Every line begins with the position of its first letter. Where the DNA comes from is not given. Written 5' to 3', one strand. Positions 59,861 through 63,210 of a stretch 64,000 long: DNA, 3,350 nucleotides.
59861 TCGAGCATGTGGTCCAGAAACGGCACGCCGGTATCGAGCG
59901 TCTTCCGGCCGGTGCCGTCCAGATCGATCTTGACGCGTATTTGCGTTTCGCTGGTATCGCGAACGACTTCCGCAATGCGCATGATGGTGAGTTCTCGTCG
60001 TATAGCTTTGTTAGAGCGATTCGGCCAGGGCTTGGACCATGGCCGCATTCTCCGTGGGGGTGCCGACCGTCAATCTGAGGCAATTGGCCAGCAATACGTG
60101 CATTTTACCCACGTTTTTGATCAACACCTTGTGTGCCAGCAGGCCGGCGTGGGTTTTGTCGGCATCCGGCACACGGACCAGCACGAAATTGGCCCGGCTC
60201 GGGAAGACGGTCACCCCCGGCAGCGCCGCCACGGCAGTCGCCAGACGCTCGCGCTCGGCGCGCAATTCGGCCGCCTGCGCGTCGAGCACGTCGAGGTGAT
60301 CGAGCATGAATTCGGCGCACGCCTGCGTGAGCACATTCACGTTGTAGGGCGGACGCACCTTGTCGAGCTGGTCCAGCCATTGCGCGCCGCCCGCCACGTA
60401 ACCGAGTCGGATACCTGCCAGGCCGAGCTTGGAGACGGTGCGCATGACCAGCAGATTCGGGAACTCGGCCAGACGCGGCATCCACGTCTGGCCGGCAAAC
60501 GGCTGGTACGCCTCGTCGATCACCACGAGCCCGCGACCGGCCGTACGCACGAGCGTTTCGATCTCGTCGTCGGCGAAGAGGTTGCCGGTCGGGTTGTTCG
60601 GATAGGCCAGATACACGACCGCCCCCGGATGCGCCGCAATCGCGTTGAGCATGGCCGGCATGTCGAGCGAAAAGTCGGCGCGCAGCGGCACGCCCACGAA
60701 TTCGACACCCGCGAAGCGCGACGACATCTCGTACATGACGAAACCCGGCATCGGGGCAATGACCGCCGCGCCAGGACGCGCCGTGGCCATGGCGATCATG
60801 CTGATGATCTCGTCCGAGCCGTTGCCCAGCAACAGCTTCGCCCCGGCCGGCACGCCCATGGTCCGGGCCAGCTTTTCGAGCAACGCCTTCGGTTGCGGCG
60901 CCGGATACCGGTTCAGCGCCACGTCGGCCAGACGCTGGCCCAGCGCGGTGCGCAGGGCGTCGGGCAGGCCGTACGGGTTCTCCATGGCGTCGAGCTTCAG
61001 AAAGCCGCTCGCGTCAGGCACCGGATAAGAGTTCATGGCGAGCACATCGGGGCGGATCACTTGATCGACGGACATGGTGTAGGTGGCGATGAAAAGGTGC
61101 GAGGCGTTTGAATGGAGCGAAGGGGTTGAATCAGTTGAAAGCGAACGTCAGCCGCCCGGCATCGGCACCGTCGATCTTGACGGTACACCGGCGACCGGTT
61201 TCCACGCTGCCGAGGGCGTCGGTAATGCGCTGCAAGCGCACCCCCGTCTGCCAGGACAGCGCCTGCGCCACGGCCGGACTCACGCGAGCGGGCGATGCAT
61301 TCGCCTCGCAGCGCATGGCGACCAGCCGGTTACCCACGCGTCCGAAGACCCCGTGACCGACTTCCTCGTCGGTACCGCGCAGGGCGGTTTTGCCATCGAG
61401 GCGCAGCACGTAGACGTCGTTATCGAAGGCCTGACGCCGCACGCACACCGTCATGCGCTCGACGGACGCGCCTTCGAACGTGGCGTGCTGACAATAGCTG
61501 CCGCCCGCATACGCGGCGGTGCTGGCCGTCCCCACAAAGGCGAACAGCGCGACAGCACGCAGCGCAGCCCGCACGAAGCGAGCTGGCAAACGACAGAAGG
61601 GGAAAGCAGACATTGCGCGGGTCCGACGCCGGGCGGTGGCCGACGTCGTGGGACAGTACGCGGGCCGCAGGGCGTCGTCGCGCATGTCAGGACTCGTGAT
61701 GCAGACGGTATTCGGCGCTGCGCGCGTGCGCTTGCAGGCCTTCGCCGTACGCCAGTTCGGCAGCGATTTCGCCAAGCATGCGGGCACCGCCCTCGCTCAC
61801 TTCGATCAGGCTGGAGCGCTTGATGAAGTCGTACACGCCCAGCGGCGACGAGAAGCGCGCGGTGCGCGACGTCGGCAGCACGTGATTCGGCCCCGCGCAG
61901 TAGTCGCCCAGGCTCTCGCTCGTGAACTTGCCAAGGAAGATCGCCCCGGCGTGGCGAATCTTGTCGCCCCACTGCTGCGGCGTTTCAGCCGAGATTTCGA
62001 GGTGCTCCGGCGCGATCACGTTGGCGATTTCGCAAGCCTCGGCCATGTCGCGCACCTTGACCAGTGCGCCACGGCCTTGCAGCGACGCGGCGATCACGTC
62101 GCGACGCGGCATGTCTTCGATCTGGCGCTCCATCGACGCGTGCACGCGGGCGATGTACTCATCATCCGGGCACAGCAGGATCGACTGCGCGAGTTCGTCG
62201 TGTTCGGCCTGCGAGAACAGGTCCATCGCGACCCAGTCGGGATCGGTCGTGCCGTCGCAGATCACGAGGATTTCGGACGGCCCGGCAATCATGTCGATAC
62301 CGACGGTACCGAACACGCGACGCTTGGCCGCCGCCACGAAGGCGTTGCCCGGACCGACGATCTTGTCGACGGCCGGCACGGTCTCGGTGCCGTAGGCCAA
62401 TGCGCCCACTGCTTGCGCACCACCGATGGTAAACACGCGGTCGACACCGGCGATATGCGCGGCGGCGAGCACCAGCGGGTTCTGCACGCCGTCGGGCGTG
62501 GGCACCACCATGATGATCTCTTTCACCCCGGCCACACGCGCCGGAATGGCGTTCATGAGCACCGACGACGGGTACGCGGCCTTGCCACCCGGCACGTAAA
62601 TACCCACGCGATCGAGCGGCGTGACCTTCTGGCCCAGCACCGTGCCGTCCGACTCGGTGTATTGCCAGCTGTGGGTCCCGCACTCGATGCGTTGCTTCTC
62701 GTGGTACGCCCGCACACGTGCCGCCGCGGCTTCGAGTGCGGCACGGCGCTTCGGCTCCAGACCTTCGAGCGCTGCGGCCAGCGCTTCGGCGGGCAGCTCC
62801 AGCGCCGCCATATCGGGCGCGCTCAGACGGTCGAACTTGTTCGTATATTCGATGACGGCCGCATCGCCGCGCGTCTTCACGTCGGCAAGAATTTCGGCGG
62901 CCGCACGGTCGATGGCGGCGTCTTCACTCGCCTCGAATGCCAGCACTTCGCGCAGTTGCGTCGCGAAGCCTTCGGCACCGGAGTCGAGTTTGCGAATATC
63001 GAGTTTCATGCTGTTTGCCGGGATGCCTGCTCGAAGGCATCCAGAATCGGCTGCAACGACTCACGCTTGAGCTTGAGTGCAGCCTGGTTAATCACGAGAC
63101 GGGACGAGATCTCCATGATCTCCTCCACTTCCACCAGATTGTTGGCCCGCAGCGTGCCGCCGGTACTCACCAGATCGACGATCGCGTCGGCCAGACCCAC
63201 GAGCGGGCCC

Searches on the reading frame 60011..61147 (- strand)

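Call 63: search_protein_families(library=pfam, proteins=[window:60011-61147:-], max_evalue=0.00001)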
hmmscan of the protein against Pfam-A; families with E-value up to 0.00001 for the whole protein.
window:60011-61147:- (378 aa): 1 family
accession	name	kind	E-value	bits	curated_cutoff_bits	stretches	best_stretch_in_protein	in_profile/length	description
PF00155.27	Aminotran_1_2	-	5.6e-53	180.8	19.7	1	50-374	4-361/361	Aminotransferase class I and II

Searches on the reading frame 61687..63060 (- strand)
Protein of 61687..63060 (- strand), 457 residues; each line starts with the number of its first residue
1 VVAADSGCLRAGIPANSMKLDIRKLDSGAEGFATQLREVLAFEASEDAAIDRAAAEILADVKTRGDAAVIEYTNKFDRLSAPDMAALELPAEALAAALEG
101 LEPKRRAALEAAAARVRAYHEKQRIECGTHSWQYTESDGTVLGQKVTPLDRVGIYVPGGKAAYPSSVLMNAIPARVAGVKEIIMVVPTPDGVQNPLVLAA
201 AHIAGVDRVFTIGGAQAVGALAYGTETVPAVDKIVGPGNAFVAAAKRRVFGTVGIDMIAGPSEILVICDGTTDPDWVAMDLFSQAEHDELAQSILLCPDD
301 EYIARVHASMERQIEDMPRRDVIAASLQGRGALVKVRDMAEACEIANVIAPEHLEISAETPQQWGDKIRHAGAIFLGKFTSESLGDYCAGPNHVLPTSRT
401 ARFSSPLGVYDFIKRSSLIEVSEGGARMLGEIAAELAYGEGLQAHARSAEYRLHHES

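Call 63: search_protein_families(library=pfam, proteins=[window:61687-63060:-], max_evalue=0.00001)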
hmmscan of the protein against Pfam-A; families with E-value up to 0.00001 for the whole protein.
window:61687-63060:- (457 aa): 1 family
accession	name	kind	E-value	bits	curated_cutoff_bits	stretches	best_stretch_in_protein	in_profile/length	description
PF00815.25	Histidinol_dh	-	4.2e-168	560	27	1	45-453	6-411/411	Histidinol dehydrogenase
